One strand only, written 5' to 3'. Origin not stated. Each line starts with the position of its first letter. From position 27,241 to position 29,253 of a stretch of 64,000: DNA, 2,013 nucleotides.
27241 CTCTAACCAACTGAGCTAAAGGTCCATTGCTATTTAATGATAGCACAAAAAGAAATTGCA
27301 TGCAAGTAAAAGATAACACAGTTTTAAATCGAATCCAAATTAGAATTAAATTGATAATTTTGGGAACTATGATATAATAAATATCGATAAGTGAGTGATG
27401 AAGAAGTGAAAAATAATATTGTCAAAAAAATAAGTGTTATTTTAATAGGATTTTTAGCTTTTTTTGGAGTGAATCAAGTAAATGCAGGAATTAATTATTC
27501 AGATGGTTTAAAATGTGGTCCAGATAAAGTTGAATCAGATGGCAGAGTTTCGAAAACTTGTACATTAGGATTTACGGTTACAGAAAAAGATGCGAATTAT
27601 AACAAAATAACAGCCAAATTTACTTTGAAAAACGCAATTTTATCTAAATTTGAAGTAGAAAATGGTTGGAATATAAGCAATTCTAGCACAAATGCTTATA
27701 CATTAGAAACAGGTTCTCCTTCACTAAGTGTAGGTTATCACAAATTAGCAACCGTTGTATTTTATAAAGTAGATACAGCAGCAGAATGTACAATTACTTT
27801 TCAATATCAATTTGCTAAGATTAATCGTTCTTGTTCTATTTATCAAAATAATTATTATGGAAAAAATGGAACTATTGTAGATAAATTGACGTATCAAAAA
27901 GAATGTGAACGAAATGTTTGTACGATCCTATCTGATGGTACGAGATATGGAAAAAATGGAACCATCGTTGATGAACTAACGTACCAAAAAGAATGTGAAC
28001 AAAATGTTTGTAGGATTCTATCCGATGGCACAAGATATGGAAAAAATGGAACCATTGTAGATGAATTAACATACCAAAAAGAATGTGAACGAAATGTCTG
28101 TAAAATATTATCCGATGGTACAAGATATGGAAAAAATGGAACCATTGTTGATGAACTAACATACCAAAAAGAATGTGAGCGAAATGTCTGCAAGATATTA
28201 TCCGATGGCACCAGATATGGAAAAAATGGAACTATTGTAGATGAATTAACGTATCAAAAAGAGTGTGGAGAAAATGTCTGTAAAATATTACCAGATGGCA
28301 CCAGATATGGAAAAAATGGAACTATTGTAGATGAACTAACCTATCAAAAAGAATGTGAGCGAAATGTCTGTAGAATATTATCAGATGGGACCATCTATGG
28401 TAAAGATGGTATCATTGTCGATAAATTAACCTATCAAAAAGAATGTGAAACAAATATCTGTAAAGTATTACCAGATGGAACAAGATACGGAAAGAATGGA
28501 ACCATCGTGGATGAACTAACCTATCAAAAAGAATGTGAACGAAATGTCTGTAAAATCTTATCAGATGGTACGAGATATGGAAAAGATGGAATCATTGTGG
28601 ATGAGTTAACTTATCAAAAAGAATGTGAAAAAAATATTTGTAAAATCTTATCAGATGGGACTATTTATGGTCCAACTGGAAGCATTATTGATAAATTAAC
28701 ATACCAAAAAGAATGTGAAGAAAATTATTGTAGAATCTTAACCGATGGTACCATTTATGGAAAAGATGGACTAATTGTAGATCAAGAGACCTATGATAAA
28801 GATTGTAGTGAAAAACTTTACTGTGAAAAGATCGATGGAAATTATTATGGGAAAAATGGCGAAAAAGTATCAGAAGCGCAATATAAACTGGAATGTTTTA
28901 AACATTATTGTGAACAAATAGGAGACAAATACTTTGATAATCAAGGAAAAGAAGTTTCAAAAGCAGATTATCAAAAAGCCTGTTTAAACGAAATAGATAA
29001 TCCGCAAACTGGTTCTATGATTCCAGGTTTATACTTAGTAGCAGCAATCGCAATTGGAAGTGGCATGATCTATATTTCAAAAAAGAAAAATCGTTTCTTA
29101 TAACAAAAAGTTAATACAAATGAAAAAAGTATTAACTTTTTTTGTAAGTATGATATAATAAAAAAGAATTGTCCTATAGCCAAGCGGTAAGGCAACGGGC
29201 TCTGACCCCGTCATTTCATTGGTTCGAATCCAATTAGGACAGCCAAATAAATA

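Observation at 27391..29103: Surface protein made of eleven near-identical 30-aa Cys-containing repeats with an NPQTG anchor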

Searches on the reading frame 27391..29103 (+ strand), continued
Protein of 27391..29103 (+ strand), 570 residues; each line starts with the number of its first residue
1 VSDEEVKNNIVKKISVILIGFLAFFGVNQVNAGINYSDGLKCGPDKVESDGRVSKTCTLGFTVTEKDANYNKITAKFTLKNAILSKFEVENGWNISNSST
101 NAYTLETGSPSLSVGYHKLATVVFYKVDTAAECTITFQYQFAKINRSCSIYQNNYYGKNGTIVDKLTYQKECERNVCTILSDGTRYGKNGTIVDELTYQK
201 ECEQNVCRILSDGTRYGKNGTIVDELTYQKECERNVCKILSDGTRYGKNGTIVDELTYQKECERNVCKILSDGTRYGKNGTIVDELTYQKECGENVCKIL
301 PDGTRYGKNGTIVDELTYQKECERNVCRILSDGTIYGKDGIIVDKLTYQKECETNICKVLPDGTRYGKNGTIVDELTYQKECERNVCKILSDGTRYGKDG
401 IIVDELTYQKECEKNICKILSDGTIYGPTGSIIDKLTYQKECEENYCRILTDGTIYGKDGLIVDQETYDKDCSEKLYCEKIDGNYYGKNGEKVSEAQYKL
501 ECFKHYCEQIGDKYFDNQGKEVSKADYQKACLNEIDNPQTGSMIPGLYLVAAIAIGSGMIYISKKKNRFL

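Call 63: find_encoding_contigs(protein=P0040, flank=8000, max_places=1)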
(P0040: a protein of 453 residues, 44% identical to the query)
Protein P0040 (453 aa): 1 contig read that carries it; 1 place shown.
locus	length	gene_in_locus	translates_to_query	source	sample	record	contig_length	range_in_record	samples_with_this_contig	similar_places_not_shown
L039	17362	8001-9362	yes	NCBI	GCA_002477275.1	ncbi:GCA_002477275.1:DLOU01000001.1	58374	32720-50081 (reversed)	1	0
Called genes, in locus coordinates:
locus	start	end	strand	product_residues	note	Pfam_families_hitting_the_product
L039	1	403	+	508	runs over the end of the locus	-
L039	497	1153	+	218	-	PF01832:Glucosaminidase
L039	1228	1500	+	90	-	-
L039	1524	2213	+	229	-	-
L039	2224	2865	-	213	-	PF00625:Guanylate_kin, PF13238:AAA_18 (weak)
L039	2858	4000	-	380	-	PF05636:HIGH_NTase1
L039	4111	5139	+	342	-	-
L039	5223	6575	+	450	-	PF13393:tRNA-synt_His, PF00587:tRNA-synt_2b, PF03129:HGTP_anticodon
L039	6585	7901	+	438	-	PF01336:tRNA_anti-codon, PF00152:tRNA-synt_2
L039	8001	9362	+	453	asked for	-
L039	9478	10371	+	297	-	PF06541:ABC_trans_CmpB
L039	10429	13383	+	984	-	PF02463:SMC_N, PF13175:AAA_15 (weak), PF13304:AAA_21 (weak), PF13476:AAA_23, PF13555:AAA_29 (weak), PF06470:SMC_hinge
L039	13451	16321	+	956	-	PF18884:TSP3_bac (faint)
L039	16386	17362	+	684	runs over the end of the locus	PF01443:Viral_helicase1 (faint), PF13361:UvrD_C (weak), PF00270:DEAD (faint), PF00580:UvrD-helicase, PF02562:PhoH (faint), PF13245:AAA_19, PF13538:UvrD_C_2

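Call 64: find_encoding_contigs(protein=P0035, flank=8000, max_places=1)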
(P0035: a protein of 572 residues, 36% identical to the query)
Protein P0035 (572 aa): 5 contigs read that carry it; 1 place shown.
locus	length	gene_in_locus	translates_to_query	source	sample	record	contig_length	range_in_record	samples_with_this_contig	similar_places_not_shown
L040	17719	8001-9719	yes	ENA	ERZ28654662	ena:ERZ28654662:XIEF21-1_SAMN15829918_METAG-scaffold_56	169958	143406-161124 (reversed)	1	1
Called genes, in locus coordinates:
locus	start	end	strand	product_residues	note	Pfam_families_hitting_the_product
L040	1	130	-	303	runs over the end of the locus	PF01841:Transglut_core (faint)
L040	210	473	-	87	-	PF01649:Ribosomal_S20p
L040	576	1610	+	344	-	PF03418:Peptidase_A25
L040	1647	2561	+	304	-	PF07454:SpoIIP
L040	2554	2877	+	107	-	-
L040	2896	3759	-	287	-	PF01297:ZnuA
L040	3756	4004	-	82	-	PF01809:YidD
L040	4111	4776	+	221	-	PF14622:Ribonucleas_3_3, PF00636:Ribonuclease_3, PF00035:dsrm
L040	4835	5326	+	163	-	-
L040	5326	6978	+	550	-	PF00753:Lactamase_B, PF12706:Lactamase_B_2 (weak), PF22505:RNase_J_b_CASP, PF07521:RMMBL, PF17770:RNase_J_C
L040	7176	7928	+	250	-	-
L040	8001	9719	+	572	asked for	-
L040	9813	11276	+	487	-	-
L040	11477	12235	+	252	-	PF00106:adh_short, PF08659:KR, PF13460:NAD_binding_10, PF13561:adh_short_C2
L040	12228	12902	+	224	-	-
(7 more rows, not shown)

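Call 76: search_protein_families(library=pfam, alignment_id=A6, max_evalue=0.001)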
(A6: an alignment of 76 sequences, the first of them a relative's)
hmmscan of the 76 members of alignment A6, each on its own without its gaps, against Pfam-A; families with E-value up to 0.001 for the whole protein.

A. member 1, P0024 (610 aa): 0 families

B. families by the number of members that match (of 76 scanned): 19 families
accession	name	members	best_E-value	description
PF08341.16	TED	21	6.7e-13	Thioester domain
PF00467.35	KOW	5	1e-12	KOW motif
PF17802.7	SpaA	2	3.6e-52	Prealbumin-like fold domain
PF07661.19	MORN_2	2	5.7e-07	MORN repeat variant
PF00593.30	TonB_dep_Rec_b-barrel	1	2.9e-19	TonB dependent receptor-like, beta-barrel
PF23499.1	YnfU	1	3e-06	YnfU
PF14684.11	Tricorn_C1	1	4.1e-06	Tricorn protease C1 domain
PF19425.4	Csd3_N2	1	5.7e-06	Csd3 second domain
PF19127.6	Choline_bind_3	1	5.9e-06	Choline-binding repeat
PF17998.7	AgI_II_C2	1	3.3e-05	Cell surface antigen I/II C2 terminal domain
PF02017.21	CIDE-N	1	0.00013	CIDE-N domain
PF21664.2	TBPIP_C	1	0.00014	TBP-interacting protein, C-terminal domain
PF00746.26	Gram_pos_anchor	1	0.00014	LPXTG cell wall anchor motif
PF20897.3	DUF6846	1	0.00018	Domain of unknown function (DUF6846)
PF00451.25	Toxin_2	1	0.00049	Scorpion short toxin, BmKK2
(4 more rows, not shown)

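Call 91: search_protein_families(library=ncbifam, alignment_id=A1, max_evalue=0.01)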
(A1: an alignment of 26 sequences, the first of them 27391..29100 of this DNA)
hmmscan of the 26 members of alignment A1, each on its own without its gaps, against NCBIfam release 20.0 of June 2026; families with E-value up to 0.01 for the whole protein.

A. member 1, window:27391-29100:+ (570 aa): 3 families
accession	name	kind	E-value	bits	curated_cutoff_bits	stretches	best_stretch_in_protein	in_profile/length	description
NF002096.0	PRK00939.1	subfamily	2.3e-09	37.4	98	0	201-241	21-61/102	stress response translation initiation inhibitor YciH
NF002633.0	PRK02304.1-2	equivalog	7.6e-05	22.6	224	0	281-316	85-120/172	adenine phosphoribosyltransferase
NF033846.1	Rumino_NPXTG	domain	0.00074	19.7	23.5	1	537-566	1-30/30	NPXTG-anchored protein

B. families by the number of members that match (of 26 scanned): 6 families
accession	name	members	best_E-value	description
TIGR01167.1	LPXTG_anchor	4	0.0012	LPXTG cell wall anchor domain-containing protein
NF002096.0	PRK00939.1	2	2.3e-09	stress response translation initiation inhibitor YciH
NF052299.1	CT360_fam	2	0.00074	CT360 family protein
NF002633.0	PRK02304.1-2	1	7.6e-05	adenine phosphoribosyltransferase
NF053819.1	EF0750_LPXTG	1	0.00065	EF2685/EF0750 family sortase-dependent surface protein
NF033846.1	Rumino_NPXTG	1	0.00074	NPXTG-anchored protein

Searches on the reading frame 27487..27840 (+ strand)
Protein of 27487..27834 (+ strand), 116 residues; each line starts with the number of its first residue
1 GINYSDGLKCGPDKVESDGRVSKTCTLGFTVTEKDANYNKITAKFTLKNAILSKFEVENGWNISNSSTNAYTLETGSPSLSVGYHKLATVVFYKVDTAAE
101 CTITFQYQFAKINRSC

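Call 60: find_homologous_proteins(query=window:27487-27834:+, max_evalue=0.01)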
Query window:27487-27834:+: 3 candidates shared short words with the query, none scored E <= 0.01.

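Call 85: find_homologous_proteins(query=A7, max_evalue=0.001)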
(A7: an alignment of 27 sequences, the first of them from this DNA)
Query A7 (27 sequences) (118 aa, profile of the alignment): 1 proteins with E <= 0.001 among 369 candidates.
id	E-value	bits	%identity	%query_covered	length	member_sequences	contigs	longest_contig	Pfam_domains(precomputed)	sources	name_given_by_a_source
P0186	4.3e-14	70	80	4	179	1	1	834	-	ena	-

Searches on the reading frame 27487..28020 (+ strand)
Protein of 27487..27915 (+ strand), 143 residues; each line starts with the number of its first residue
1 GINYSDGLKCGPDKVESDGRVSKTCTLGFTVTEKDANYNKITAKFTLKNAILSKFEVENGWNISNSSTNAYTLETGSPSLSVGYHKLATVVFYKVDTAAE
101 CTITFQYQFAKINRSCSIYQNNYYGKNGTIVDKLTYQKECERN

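Call 34: predict_structure(alignment_id=A2)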
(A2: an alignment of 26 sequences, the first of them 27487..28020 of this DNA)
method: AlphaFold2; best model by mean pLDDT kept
length: 178 residues; sequences in the alignment: 26
mean_pLDDT: 93.4   pTM: 0.78
mean pLDDT of the five models: 93.4, 93.2, 93.2, 92.3, 91.7
residues with pLDDT >= 90: 156; 70-90: 19; 50-70: 3; < 50: 0
segments of 3 or more residues with pLDDT < 50: none
pLDDT, mean of each block of 10 residues (from residue 1): 81 93 95 94 95 96 96 96 96 83 92 96 96 97 97 97 96 84
secondary structure, 60 per line:
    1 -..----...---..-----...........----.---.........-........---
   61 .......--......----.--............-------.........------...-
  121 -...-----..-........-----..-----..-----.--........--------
elements in order: E8-10 E21-31 E40-48 E50-57 E61-67 E70-75 E83-94 E102-110 E117-119 E122-124 H133-140 H163-170

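Call 39: fold_search(model_id=the predicted structure, library=pdb)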
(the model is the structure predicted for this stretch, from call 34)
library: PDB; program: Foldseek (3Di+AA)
matches with E <= 10: 1202; with E <= 0.001: 3
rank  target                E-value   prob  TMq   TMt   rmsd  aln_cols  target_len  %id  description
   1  9ifr                  3.9e-04  1.00  0.39  0.53   3.9       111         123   13  CLIPPER domain from the Gram-negative fibrillar adhesin "B9T28_05395 (released 2025-11-26)
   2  6qfs_A                9.1e-04  1.00  0.32  0.49   6.2       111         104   14  Chargeless variant of the Cellulose-binding domain from Cellulomonas fimi (released 2019-12-18)
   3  2y7l_A                9.1e-04  0.99  0.30  0.19  11.9       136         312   10  Structure of N-terminal domain of Candida albicans Als9-2 in complex with human fibrinogen gamma peptide (released 2011-10-05)
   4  5iqm_A                1.1e-03  1.00  0.34  0.43   7.1       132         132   13  Crystal structure of the E. coli type 1 pilus subunit FimG (engineered variant with substitution Q134E; N-terminal Fim (released 2016-07-06)
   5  2y7m                  1.2e-03  1.00  0.33  0.22   8.0       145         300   14  Structure of N-terminal domain of Candida albicans als9-2 (Pt derivative) (released 2011-10-05)
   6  8um6_B                1.3e-03  1.00  0.38  0.49   6.5       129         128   16  Structure of copper bound to YcnI W137F (released 2024-02-07)
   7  7me6_B                1.4e-03  1.00  0.37  0.48   7.5       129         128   17  Structure of the apo form of YcnI (released 2021-08-18)
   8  6kgf_A                1.4e-03  1.00  0.40  0.47   5.9       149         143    9  Crystal structure of CaDoc0917(R16D)-CaCohA2 complex at pH 8.2 (released 2020-07-08)
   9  2xdh                  1.7e-03  1.00  0.37  0.45   6.5       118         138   12  Non-cellulosomal cohesin from the hyperthermophilic archaeon Archaeoglobus fulgidus (released 2010-05-26)
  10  7me6_A                1.7e-03  1.00  0.36  0.47   7.6       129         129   17  Structure of the apo form of YcnI (released 2021-08-18)
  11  7wwo_A                2.0e-03  1.00  0.37  0.41   4.8       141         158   12  Dimer form of hypothetical protein TTHA1873 from Thermus thermophilus (released 2022-03-09)
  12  6qfs_B                2.2e-03  1.00  0.33  0.48   7.2       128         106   15  Chargeless variant of the Cellulose-binding domain from Cellulomonas fimi (released 2019-12-18)
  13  3ndy_E                2.6e-03  0.99  0.32  0.44   6.0       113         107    8  The structure of the catalytic and carbohydrate binding domain of endoglucanase D from Clostridium cellulovorans (released 2010-09-08)
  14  5iqo_A                2.8e-03  1.00  0.34  0.43   6.0       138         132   14  Crystal structure of the E. coli type 1 pilus subunit FimG (engineered variant with substitutions Q134E and S138E; N-t (released 2016-07-06)
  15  6kgc_A                3.1e-03  1.00  0.39  0.46   6.0       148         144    8  Crystal structure of CaDoc0917(R49D)-CaCohA2 complex at pH 5.4 (released 2020-07-08)
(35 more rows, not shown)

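Call 58: find_related_loci(query=window:27487-27915:+, collection=metagenome_contigs, flank=6000)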
Query window:27487-27915:+ (143 aa) in metagenome_contigs; peptide patterns used: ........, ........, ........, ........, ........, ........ (x = any residue, [..] = any of these).
73 stretches matched a pattern, but none encodes a relative of the query by tblastn (E <= 1e-3).
